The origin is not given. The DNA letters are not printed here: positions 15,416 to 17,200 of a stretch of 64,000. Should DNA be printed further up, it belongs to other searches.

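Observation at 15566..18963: Tandem paralogous Schlafen-like AlbA_2/HATPase_c_4 proteins with different N-terminal additions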

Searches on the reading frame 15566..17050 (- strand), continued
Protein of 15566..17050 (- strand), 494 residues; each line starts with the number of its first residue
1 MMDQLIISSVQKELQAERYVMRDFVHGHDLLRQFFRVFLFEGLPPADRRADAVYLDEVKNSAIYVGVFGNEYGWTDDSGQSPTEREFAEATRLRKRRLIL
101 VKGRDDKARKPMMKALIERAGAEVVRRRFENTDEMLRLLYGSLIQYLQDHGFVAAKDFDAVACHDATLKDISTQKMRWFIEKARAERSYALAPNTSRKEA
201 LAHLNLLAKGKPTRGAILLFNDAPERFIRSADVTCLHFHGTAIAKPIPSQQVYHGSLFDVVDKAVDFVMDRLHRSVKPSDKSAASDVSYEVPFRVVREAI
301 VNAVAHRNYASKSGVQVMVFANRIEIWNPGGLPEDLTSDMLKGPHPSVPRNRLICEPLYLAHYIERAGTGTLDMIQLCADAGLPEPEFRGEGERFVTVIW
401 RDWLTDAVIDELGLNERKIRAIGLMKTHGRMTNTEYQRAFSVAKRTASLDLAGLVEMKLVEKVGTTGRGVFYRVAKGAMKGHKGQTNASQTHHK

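Call 29: search_solved_structures(query=A1, max_evalue=1, show_alignments=3)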
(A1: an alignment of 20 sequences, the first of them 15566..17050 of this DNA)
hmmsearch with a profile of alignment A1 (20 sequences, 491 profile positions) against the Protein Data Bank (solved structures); distinct sequences matched with E-value up to 1: 23.
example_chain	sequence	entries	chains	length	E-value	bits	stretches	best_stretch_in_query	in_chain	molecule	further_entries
10wc_A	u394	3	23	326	4.1e-09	38.8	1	3-171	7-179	KpSwz DUF4062 | KpSwz | KpSwz TIR/DUF4062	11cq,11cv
3lmm_A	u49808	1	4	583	1.4e-05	27.1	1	288-394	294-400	Uncharacterized protein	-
8cil_A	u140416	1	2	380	0.00036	22.5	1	410-479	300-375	Fic family protein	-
2d1h_A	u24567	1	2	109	0.022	16.6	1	420-469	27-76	109aa long hypothetical transcriptional regulator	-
5jlu_A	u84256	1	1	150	0.027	16.3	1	409-484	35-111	Adhesin competence repressor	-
5jls_A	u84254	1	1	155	0.029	16.2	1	409-484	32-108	Adhesin competence repressor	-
3tgn_A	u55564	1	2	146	0.037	15.8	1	407-485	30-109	Adc operon repressor AdcR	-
8sbm_A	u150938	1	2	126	0.06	15.1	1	289-340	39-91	GAF domain-containing protein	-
3vb2_A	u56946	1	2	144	0.082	14.7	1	399-463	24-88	Multiple antibiotic resistance protein marR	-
3zxq_A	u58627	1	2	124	0.11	14.3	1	281-342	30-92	HYPOXIA SENSOR HISTIDINE KINASE RESPONSE REGULATOR DOST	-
7fby_A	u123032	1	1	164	0.12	14.2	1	410-463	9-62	Transcriptional regulatory protein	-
9w4v_A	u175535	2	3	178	0.12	14.2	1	409-463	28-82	Uncharacterized HTH-type transcriptional regulator PH0140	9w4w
6cmv_A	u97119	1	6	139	0.14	13.9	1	410-468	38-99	Transcriptional regulator Lrs14-like protein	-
4jba_A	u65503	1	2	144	0.21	13.3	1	399-463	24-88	Multiple antibiotic resistance protein MarR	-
3zxo_A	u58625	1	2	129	0.21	13.3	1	289-340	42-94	REDOX SENSOR HISTIDINE KINASE RESPONSE REGULATOR DEVS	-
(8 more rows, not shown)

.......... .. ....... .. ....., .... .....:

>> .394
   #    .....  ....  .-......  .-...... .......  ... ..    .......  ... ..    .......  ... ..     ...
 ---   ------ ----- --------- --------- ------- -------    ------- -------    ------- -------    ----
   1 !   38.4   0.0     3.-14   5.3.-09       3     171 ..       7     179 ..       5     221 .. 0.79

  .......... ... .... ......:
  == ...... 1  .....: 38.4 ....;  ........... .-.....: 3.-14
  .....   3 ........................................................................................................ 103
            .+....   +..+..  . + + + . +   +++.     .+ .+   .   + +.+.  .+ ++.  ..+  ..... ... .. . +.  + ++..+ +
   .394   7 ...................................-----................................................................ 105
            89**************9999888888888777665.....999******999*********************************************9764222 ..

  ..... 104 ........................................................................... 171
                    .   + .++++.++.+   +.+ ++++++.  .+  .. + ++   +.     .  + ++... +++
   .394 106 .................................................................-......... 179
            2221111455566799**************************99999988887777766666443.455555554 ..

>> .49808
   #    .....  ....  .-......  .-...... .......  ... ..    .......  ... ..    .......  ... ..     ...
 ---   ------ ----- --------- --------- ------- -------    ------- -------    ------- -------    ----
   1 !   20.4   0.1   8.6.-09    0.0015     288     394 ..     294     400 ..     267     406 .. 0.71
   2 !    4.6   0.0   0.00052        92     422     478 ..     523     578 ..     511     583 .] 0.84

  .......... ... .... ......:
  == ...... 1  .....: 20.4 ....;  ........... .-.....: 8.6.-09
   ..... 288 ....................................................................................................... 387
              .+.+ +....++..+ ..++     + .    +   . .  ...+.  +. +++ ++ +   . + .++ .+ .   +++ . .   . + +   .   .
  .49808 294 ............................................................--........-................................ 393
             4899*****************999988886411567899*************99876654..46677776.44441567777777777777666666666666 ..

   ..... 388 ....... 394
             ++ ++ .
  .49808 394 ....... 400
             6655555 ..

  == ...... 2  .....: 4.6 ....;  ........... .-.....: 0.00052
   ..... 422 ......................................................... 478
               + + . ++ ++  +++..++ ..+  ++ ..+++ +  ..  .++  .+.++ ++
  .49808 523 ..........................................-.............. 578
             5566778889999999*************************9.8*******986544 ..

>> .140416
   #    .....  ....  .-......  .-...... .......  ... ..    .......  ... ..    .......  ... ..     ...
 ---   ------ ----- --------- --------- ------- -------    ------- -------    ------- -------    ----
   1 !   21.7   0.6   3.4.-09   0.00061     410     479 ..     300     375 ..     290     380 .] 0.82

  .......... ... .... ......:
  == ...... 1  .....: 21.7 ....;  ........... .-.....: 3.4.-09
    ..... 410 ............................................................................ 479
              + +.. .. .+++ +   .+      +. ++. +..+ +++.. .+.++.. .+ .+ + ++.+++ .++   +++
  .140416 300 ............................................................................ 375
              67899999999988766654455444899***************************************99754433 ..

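Call 35: search_protein_families(library=pfam, proteins=[L076:11563-14268:+, L032:14745-17753:+, L060:13069-16002:+, L056:5765-7288:+, L009:7161-8336:+, L071:7278-9989:+], max_evalue=0.001)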
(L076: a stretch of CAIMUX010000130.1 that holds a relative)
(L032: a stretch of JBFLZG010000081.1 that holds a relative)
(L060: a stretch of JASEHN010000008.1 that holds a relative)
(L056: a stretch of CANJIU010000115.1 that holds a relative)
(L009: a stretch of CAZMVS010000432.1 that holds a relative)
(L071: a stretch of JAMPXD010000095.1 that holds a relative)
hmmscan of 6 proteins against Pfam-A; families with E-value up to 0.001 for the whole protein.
L076:11563-14268:+ (901 aa): 5 families
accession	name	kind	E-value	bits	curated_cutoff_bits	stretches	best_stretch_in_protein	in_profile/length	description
PF00271.37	Helicase_C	-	3.3e-15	56.7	23.5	1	690-794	18-110/110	Helicase conserved C-terminal domain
PF00176.29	SNF2-rel_dom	-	1.4e-14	54.4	24.9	1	238-426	8-182/290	SNF2-related domain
PF13091.12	PLDc_2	-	2.2e-13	50.6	27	1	23-177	5-132/132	PLD-like domain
PF00270.35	DEAD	-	2e-07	31.3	26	1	248-413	15-165/167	DEAD/DEAH box helicase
PF04851.21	ResIII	-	1.4e-05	25.5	22.5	1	226-379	3-144/164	Type III restriction enzyme, res subunit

L032:14745-17753:+ (1002 aa): 1 family
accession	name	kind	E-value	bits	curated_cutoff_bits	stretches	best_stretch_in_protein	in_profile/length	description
PF06634.17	DUF1156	-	1.5e-23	83.1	24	1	14-72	2-59/73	Protein of unknown function (DUF1156)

L060:13069-16002:+ (977 aa): 1 family
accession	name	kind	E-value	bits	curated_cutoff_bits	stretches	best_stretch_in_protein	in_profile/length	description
PF04465.17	DUF499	-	6.4e-26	90.9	23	1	133-664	25-554/1024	Protein of unknown function (DUF499)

L056:5765-7288:+ (507 aa): 9 families
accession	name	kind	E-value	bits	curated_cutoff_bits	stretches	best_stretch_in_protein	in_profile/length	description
PF13426.13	PAS_9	-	1.7e-27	96.2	27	2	55-154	3-103/103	PAS domain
PF08447.18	PAS_3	-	7.5e-21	74.7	25.6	1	191-273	3-87/89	PAS fold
PF00989.32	PAS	-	1.5e-19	70.5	22.6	2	49-152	7-113/113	PAS fold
PF08448.16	PAS_4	-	1.3e-15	58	23.1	2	50-157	2-110/110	PAS fold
PF02518.31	HATPase_c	-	8e-10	39.6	26.4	1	408-501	4-109/111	Histidine kinase-, DNA gyrase B-, and HSP90-like ATPase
PF13188.13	PAS_8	-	1.5e-09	37.9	21.8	1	49-92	7-50/65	PAS domain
PF07568.18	HisKA_2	-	6.4e-09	36.2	22.3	1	308-381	1-72/76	Histidine kinase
PF07536.20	HWE_HK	-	3.2e-06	28.2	22.8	1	308-381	1-69/83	HWE histidine kinase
PF13581.12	HATPase_c_2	-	3.1e-05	24.4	27.4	1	402-464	24-87/127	Histidine kinase-like ATPase domain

L009:7161-8336:+ (391 aa): 6 families
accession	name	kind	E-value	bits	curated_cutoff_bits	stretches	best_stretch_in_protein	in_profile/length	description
PF13304.12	AAA_21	-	2.5e-32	113.6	27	1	25-337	1-303/304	AAA domain, putative AbiEii toxin, Type IV TA system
PF13175.12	AAA_15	-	4e-24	86.4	32.1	2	1-82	1-83/374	AAA ATPase domain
PF02463.25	SMC_N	-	2.9e-08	33.9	40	1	3-46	2-47/220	RecF/RecN/SMC N terminal domain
PF13476.12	AAA_23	-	5.6e-07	30.8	27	1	5-45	1-41/201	AAA domain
PF13555.12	AAA_29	-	4.1e-05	23.7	27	1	5-45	3-44/61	P-loop containing region of AAA domain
PF11398.14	DUF2813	-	7.8e-05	22.7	21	0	292-353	283-341/372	Protein of unknown function (DUF2813)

L071:7278-9989:+ (903 aa): 8 families
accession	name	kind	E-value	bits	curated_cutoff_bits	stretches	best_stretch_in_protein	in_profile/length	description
PF00580.27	UvrD-helicase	-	8e-61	206.5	23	1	4-275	2-271/271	UvrD/REP helicase N-terminal domain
PF13361.12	UvrD_C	-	1.4e-30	107.4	25.6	2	533-613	285-348/350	UvrD-like helicase C-terminal domain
PF12705.13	PDDEXK_1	-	3.3e-22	80.1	22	1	663-896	2-247/247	PD-(D/E)XK nuclease superfamily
PF13245.12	AAA_19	-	1.8e-19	70.7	25.1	1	9-258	5-132/134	AAA domain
PF13538.12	UvrD_C_2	-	1.7e-11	44.2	27.4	2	537-556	4-25/52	UvrD-like helicase C-terminal domain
PF13604.12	AAA_30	-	8e-07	29.4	27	0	196-255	73-128/191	AAA domain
PF01443.25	Viral_helicase1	-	2.9e-06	27.7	21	0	588-608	203-224/228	Viral superfamily 1 RNA helicase core domain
PF01930.23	Cas_Cas4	-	0.00011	22.8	22.7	0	758-895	33-158/160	Domain of unknown function DUF83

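Call 36: predict_structure(alignment_id=A1)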
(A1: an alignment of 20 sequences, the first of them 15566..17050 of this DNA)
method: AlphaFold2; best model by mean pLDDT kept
length: 494 residues; sequences in the alignment: 20
mean_pLDDT: 82.5   pTM: 0.62
mean pLDDT of the five models: 82.5, 75.5, 75.5, 73.7, 71.9
residues with pLDDT >= 90: 164; 70-90: 259; 50-70: 55; < 50: 16
segments of 3 or more residues with pLDDT < 50: 481-494
pLDDT, mean of each block of 10 residues (from residue 1): 77 86 84 82 63 78 89 84 88 86 85 87 67 82 73 64 93 96 89 94 90 95 87 87 81 92 95 82 81 92 84 87 88 67 69 86 71 86 86 84 85 91 89 92 93 92 77 78 31 25
secondary structure, 60 per line:
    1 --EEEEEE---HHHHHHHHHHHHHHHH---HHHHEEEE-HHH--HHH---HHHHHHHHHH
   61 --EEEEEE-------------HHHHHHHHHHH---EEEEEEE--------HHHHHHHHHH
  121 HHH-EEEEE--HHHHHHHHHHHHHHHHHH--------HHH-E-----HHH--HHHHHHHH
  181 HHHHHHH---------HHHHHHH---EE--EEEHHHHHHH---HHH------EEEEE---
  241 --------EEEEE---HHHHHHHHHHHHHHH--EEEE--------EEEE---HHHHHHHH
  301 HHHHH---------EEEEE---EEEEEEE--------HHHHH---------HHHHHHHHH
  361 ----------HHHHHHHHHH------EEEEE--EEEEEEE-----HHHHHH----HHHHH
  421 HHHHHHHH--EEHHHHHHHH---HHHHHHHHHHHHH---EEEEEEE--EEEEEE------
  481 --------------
elements in order: E3-8 H12-27 H31-34 E35-38 H51-60 E63-68 H82-92 E96-102 H111-123 E125-129 H132-149 H173-187 H197-203 E211-213 H214-220 E233-237 E249-253 H257-271 E274-277 E286-289 H293-305 E315-319 E323-329 H338-342 H352-360 H371-380 E387-391 E394-400 H406-411 H416-428 H433-440 H444-456 E460-466 E469-474

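Call 40: search_protein_families(library=ncbifam, proteins=[window:15566-17050:-, L076:11563-14268:+, L032:14745-17753:+, L060:13069-16002:+, L076:6376-6951:+], max_evalue=0.001)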
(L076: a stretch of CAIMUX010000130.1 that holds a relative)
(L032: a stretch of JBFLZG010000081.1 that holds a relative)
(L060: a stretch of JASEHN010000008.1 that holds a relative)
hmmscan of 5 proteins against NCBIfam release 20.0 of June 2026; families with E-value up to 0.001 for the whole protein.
window:15566-17050:- (494 aa): 0 families

L076:11563-14268:+ (901 aa): 22 families
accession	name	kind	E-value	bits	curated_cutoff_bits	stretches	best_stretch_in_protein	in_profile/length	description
NF042964.1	phospholipD_antiphage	equivalog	0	1216.1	1100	1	3-901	2-895/895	phospholipase D-like domain-containing anti-phage protein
NF038317.1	DISARM_DrmD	equivalog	9.1e-52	176.5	610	2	622-846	438-666/1021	DISARM system SNF2-like helicase DrmD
NF038318.1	DISARM_DrmD_b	equivalog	6.1e-38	130.5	950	2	735-854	472-589/868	DISARM system SNF2-like helicase DrmD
NF041062.1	DpdE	equivalog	2.7e-34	118.3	500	2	608-830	478-676/1048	protein DpdE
NF003426.0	PRK04914.1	equivalog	1.2e-26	93.2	576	2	247-423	170-332/959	RNA polymerase-associated protein RapA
NF053675.1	pilus_reg_Snf2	equivalog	3.9e-14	51.7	1100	2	735-818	913-996/1029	pilus expression-regulating Snf2 family helicase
NF058637.1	helic_SCO1167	equivalog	8.6e-11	40.6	1200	1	723-822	803-902/932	SCO1167/SCO6262 family helicase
NF008744.0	PRK11776.1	equivalog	1.3e-08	33.9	524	1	724-796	267-339/460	ATP-dependent RNA helicase DbpA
NF053631.1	RNA_helic_CshA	equivalog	1.8e-08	33.7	646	1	730-824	268-361/434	degradosome RNA helicase CshA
NF053711.1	RNA_heli_RhlE1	exception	3e-08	32.9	750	1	731-800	276-345/434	RNA helicase RhlE1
NF010337.0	PRK13766.1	equivalog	3.1e-08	32.2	610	1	651-839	333-510/781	Hef nuclease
NF053636.1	DDHlcsCsdAPsy1082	equivalog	3.6e-08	32.4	890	1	720-802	264-346/512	DEAD/DEAH box helicase CsdA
NF008394.0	PRK11192.1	equivalog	2.7e-07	29.8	507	1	722-804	270-352/441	ATP-dependent RNA helicase SrmB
NF007882.0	PRK10590.1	equivalog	4.8e-06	25.8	743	1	738-810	284-353/456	ATP-dependent RNA helicase RhlE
NF053710.1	RNA_heli_RhlE2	exception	6.2e-06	24.9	925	1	740-839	290-387/635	RNA helicase RhlE2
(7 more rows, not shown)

L032:14745-17753:+ (1002 aa): 2 families
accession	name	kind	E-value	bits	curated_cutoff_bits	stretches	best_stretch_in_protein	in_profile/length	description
NF042963.1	DUF1156_antiphage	equivalog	6.3e-57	193.4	1000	2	129-740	183-773/960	anti-phage-associated DUF1156 domain-containing protein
TIGR01177.1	TIGR01177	hypoth_equivalog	0.0008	18.8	316.55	0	118-159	171-212/330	TIGR01177 family methyltransferase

L060:13069-16002:+ (977 aa): 1 family
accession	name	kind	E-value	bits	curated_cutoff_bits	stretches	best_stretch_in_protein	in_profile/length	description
NF042962.1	DUF499_antiphage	equivalog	6.9e-49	166.6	1200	1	47-742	32-668/1025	anti-phage-associated DUF499 domain-containing protein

L076:6376-6951:+ (191 aa): 1 family
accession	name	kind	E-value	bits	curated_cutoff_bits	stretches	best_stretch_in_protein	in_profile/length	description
NF042961.1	DUF3780_antiphage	equivalog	1.4e-69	233.6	200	1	7-178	1-171/184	anti-phage-associated DUF3780 domain-containing protein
